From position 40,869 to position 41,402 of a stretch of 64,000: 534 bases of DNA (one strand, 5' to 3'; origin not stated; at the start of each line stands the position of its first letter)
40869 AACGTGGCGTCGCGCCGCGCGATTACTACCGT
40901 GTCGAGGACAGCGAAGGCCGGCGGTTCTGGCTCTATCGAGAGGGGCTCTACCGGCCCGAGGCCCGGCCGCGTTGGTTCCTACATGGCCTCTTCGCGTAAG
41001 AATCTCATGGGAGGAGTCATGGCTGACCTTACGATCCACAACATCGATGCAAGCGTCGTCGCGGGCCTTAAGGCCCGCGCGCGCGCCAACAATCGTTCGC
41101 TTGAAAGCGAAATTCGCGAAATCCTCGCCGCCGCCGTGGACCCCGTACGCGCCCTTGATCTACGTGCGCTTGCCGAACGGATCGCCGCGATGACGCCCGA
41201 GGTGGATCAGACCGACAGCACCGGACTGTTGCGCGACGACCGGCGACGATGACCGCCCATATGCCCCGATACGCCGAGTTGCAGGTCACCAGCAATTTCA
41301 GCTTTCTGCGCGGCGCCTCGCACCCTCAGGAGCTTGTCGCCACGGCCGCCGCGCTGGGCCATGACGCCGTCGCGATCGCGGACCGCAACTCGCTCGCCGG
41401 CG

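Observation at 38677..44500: SOS mutagenesis cassette imuA-imuB-dnaE2 with an orphan ribbon-helix-helix gene wedged in front of dnaE2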

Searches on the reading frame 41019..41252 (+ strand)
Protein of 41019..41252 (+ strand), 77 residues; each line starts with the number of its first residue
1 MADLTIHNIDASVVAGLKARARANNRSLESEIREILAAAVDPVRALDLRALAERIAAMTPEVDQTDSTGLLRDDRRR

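Call 3: search_protein_families(library=pfam, proteins=[window:41019-41252:+], max_evalue=0.1)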
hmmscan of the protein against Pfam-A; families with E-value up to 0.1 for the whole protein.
window:41019-41252:+ (77 aa): 6 families
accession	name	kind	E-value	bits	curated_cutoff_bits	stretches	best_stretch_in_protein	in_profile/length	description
PF22513.2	FitA-like_RHH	-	8.1e-14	51.7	27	1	2-40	1-39/39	Antitoxin FitA-like, ribbon-helix-helix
PF03869.20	Arc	-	0.0025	18.1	20.4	1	17-38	19-40/50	Arc-like DNA binding domain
PF22953.2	SpnB_Rossmann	-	0.0045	17.7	27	1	14-67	61-112/170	Polyketide synthase extender module SpnB, Rossmann fold domain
PF01649.23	Ribosomal_S20p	-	0.012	16.6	29.5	1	19-72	14-67/83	Ribosomal protein S20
PF13977.11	TetR_C_6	-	0.027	15.1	27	1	15-59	37-83/115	BetI-type transcriptional repressor, C-terminal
PF19891.5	DUF6364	-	0.065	14.1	27.3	1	8-48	8-39/70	Family of unknown function (DUF6364)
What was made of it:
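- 41019..41252 (+): 77-aa FitA/VapB-like RHH orphan antitoxin gene. Residues 1-40 form the RHH DNA-binding and dimerisation domain, 41-50 a variable linker, 51-77 a conserved tail (presumed toxin-binding). PF22513 at 51.7 bits (call 3).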

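Call 4: search_protein_families(library=ncbifam, proteins=[window:41019-41252:+], max_evalue=0.1)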
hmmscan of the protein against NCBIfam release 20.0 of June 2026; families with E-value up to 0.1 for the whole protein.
window:41019-41252:+ (77 aa): 2 families
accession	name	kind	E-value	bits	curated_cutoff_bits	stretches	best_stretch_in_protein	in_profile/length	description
TIGR00029.2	S20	equivalog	0.007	17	33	1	19-71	15-67/84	30S ribosomal protein S20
NF050799.1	TA_anti_VapB_Sulfo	equivalog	0.038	14.5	60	1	29-75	22-68/69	type II toxin-antitoxin system VapB family antitoxin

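Call 5: find_homologous_proteins(query=window:41019-41249:+, max_evalue=0.001)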
Query window:41019-41249:+ (77 aa): 25 proteins with E <= 0.001 among 32 candidates.
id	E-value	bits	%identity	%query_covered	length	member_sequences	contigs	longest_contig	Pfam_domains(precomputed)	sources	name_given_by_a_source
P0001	3.9e-38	146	100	100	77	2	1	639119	PF22513.3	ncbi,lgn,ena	-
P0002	3.2e-34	133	92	100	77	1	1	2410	PF22513.3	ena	-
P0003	4.6e-34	133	92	100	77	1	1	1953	PF22513.3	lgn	-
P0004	1.4e-29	119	84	100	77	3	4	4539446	PF22513.3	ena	-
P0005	3.0e-22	96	69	100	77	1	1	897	PF19891.6,PF22513.3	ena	-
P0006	2.9e-21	93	68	100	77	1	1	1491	PF22513.3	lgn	-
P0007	1.4e-20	90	66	100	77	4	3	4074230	PF22513.3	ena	-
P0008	2.0e-20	90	66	100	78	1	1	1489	PF22513.3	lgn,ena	-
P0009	7.5e-20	88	66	100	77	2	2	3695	PF22513.3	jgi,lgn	-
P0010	9.5e-20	88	65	100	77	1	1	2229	PF22513.3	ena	-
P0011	1.3e-19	87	66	100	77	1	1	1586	PF22513.3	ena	-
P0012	1.4e-19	87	66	100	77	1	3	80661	PF22513.3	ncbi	-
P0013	1.5e-19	87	64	100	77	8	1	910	PF22513.3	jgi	-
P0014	4.7e-19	86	64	100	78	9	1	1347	PF03869.21,PF22513.3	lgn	-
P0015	6.9e-19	85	64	100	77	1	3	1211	PF22513.3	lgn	-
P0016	1.0e-18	84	61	100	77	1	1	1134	PF03869.21,PF22513.3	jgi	-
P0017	1.5e-18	84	62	100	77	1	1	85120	PF22513.3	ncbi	-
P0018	2.3e-18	83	64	100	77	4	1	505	PF22513.3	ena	-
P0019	7.8e-18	82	64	100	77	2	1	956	PF22513.3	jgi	-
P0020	2.5e-16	77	60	100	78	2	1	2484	PF22513.3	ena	-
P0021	3.0e-16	77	82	74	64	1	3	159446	-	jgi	jgi:hypothetical protein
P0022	1.9e-15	74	64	99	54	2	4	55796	-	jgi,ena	jgi:hypothetical protein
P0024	3.8e-15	73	61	100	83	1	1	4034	PF22513.3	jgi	jgi:plasmid stability protein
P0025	2.6e-11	61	75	57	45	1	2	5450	-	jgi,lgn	-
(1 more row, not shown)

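Call 6: find_encoding_contigs(protein=window:41019-41249:+, flank=6000, max_places=10)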
Protein window:41019-41249:+ (77 aa): 1 contig read that carries it; 1 place shown.
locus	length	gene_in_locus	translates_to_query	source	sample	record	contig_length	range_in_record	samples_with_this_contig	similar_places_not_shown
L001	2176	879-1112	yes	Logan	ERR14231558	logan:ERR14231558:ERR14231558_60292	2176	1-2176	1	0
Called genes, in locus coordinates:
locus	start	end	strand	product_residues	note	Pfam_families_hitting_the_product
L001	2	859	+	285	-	?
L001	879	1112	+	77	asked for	PF22513:FitA-like_RHH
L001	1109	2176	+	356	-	?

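Call 7: find_encoding_contigs(protein=P0004, flank=6000, max_places=4)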
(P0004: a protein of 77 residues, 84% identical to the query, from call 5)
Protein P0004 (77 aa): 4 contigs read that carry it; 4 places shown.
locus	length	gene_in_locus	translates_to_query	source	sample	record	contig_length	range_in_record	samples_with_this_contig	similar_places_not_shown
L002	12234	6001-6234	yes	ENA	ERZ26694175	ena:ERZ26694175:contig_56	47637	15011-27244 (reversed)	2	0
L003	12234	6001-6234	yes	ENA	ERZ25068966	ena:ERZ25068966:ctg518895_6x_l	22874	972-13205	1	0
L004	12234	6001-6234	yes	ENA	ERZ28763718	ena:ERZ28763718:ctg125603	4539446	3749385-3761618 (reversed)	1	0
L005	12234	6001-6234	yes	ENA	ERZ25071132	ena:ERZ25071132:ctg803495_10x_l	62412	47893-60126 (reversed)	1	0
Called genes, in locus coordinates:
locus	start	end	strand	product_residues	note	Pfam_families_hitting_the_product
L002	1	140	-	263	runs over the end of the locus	PF00459:Inositol_P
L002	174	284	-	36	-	-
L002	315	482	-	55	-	-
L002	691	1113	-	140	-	PF07883:Cupin_2 (weak)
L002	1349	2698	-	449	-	PF13701:DDE_Tnp_1_4, PF01609:DDE_Tnp_1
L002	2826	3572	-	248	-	PF00106:adh_short, PF08659:KR, PF13561:adh_short_C2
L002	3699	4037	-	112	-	-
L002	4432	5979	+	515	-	PF00817:IMS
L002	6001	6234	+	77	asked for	PF22513:FitA-like_RHH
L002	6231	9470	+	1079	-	PF02811:PHP, PF07733:DNA_pol3_alpha, PF17657:DNA_pol3_finger, PF14579:HHH_6, PF01336:tRNA_anti-codon (weak)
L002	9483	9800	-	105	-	-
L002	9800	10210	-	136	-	PF13469:Sulfotransfer_3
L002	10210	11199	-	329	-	PF13432:TPR_16, PF12895:ANAPC3 (weak), PF14559:TPR_19, PF00515:TPR_1 (weak), PF13432:TPR_16, PF13432:TPR_16, PF13424:TPR_12, PF14559:TPR_19, +20 more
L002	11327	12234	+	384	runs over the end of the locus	PF02746:MR_MLE_N, PF13378:MR_MLE_C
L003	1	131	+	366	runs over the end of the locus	?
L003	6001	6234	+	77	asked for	PF22513:FitA-like_RHH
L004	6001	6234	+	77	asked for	PF22513:FitA-like_RHH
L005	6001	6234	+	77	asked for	PF22513:FitA-like_RHH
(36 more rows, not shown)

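Call 8: find_encoding_contigs(protein=P0007, flank=6000, max_places=4)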
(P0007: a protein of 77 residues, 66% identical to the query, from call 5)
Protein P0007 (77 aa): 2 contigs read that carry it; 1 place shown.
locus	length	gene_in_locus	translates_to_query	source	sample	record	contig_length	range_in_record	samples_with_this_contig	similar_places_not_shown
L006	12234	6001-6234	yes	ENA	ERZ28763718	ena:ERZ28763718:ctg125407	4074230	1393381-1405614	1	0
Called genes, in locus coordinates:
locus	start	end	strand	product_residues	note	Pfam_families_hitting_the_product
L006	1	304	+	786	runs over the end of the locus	PF12860:PAS_7, PF00989:PAS, PF13188:PAS_8, PF08448:PAS_4 (weak), PF13426:PAS_9, PF00512:HisKA, PF02518:HATPase_c, PF00072:Response_reg (weak), +1 more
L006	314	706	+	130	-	PF00072:Response_reg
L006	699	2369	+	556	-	PF01627:Hpt, PF00072:Response_reg, PF00990:GGDEF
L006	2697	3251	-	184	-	PF07087:DUF1353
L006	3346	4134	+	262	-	-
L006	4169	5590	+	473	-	PF00817:IMS, PF11799:IMS_C (weak)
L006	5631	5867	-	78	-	PF12844:HTH_19 (weak), PF13560:HTH_31, PF01381:HTH_3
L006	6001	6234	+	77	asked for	PF22513:FitA-like_RHH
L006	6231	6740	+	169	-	PF01850:PIN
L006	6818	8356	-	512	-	PF20042:DUF6444, PF03050:DDE_Tnp_IS66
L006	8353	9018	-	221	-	-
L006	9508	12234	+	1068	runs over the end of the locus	PF02811:PHP, PF07733:DNA_pol3_alpha, PF17657:DNA_pol3_finger, PF14579:HHH_6, PF01336:tRNA_anti-codon (weak)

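Call 9: find_encoding_contigs(protein=P0012, flank=6000, max_places=4)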
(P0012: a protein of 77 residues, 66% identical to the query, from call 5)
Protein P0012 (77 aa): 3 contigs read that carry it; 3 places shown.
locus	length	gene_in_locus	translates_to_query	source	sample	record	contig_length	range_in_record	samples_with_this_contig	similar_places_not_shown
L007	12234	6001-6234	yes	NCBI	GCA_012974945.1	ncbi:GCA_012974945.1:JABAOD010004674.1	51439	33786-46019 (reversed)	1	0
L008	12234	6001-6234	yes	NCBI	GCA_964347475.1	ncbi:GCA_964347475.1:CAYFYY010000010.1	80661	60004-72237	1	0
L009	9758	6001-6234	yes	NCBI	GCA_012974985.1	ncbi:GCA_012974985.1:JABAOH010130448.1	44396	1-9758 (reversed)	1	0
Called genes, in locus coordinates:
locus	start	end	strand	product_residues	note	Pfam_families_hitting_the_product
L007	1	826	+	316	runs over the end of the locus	PF00582:Usp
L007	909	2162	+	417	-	PF06965:Na_H_antiport_1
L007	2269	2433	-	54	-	-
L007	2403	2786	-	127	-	-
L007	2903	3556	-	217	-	PF07920:DUF1684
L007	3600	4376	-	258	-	-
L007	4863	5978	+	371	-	PF11799:IMS_C (weak)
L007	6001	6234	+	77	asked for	PF22513:FitA-like_RHH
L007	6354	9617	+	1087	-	PF02811:PHP, PF07733:DNA_pol3_alpha, PF17657:DNA_pol3_finger, PF14579:HHH_6, PF01336:tRNA_anti-codon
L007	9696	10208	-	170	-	-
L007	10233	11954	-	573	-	PF02730:AFOR_N, PF01314:AFOR_C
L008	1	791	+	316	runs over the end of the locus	PF00582:Usp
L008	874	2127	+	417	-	PF06965:Na_H_antiport_1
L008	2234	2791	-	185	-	PF13291:ACT_4 (faint), PF13740:ACT_6, PF01842:ACT (weak)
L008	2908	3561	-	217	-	PF07920:DUF1684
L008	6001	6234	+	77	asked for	PF22513:FitA-like_RHH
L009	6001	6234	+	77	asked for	PF22513:FitA-like_RHH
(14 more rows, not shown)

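Call 10: find_encoding_contigs(protein=P0017, flank=6000, max_places=4)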
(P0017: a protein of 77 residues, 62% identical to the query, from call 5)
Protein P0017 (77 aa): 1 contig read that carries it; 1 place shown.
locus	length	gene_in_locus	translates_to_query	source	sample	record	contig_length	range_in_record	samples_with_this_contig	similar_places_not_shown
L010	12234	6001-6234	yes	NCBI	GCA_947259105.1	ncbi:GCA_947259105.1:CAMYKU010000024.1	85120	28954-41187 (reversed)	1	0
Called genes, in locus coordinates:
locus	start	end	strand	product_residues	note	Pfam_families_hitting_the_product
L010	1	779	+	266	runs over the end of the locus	PF01212:Beta_elim_lyase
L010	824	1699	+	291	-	-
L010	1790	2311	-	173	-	PF13291:ACT_4 (faint), PF13740:ACT_6, PF22629:ACT_AHAS_ss (faint), PF01842:ACT (weak)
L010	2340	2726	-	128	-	PF07366:SnoaL, PF12680:SnoaL_2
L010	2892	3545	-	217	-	PF07920:DUF1684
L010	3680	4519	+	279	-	-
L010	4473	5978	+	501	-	PF00817:IMS, PF11799:IMS_C (weak)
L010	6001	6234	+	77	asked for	PF22513:FitA-like_RHH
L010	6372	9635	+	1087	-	PF02811:PHP, PF07733:DNA_pol3_alpha, PF17657:DNA_pol3_finger, PF14579:HHH_6, PF01336:tRNA_anti-codon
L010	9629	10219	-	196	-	-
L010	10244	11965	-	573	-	PF02730:AFOR_N, PF01314:AFOR_C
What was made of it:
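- All context look-ups of close homologues place the gene between imuB and dnaE2 (calls 6-10).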

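Call 19: find_related_loci(query=A1, collection=metagenome_contigs, flank=4000)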
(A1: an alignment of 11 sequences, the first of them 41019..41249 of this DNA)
Query A1 (77 aa) in metagenome_contigs; peptide patterns used: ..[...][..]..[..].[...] (x = any residue, [..] = any of these).
600 stretches matched a pattern (row limit reached: there are more); 376 encode a relative of the query (tblastn E <= 1e-3); the best 80 are kept; 80 distinct loci.
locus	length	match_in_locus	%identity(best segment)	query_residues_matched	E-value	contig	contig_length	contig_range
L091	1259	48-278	62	1-77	3e-24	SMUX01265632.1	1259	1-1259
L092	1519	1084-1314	61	1-77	3e-23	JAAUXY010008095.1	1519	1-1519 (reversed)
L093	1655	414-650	62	1-77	8e-23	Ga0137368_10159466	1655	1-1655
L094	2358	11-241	56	1-77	2e-22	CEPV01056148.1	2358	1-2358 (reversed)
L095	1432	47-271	57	1-75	3e-22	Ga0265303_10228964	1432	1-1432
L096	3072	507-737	57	1-77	1e-21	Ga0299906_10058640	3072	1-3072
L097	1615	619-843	60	1-75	2e-21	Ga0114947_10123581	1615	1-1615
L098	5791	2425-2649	59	1-75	3e-21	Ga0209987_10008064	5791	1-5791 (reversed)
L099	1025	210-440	58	1-77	2e-21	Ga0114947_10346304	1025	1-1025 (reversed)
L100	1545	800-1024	61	1-75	5e-21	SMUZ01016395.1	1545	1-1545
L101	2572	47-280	60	1-77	6e-21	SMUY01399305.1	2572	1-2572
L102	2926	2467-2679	59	1-71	1e-20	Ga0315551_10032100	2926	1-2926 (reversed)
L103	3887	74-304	56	1-77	2e-20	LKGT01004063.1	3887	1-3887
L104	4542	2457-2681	56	1-75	2e-20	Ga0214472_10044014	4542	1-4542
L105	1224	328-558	56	1-77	7e-20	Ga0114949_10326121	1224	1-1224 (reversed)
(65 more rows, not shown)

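Call 26: search_solved_structures(query=window:41019-41249:+, max_evalue=1, show_alignments=2)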
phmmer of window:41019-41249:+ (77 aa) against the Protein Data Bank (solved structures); distinct sequences matched with E-value up to 1: 9.
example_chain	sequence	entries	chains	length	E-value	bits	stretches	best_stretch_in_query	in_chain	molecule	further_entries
2bsq_E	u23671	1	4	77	0.058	17.5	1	3-54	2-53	TRAFFICKING PROTEIN A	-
2h1o_E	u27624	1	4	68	0.062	17.4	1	3-47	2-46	Trafficking protein A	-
1mnt_A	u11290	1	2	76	0.11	16.7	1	13-61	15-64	MNT REPRESSOR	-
6spc_t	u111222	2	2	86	0.2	15.8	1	19-74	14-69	30S ribosomal protein S20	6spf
6spe_t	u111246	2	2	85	0.2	15.8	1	19-74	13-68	30S ribosomal protein S20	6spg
7unr_t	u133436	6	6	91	0.21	15.8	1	19-74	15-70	30S ribosomal protein S20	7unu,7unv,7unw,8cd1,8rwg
7kgb_t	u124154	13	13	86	0.37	15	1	19-73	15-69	30S ribosomal protein S20 | Small ribosomal subunit protein bS20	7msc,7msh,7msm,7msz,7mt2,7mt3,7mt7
5v93_t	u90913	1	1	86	0.38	15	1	19-73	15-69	30S ribosomal protein S20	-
9h90_t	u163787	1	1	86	0.54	14.5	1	20-74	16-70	30S ribosomal protein S20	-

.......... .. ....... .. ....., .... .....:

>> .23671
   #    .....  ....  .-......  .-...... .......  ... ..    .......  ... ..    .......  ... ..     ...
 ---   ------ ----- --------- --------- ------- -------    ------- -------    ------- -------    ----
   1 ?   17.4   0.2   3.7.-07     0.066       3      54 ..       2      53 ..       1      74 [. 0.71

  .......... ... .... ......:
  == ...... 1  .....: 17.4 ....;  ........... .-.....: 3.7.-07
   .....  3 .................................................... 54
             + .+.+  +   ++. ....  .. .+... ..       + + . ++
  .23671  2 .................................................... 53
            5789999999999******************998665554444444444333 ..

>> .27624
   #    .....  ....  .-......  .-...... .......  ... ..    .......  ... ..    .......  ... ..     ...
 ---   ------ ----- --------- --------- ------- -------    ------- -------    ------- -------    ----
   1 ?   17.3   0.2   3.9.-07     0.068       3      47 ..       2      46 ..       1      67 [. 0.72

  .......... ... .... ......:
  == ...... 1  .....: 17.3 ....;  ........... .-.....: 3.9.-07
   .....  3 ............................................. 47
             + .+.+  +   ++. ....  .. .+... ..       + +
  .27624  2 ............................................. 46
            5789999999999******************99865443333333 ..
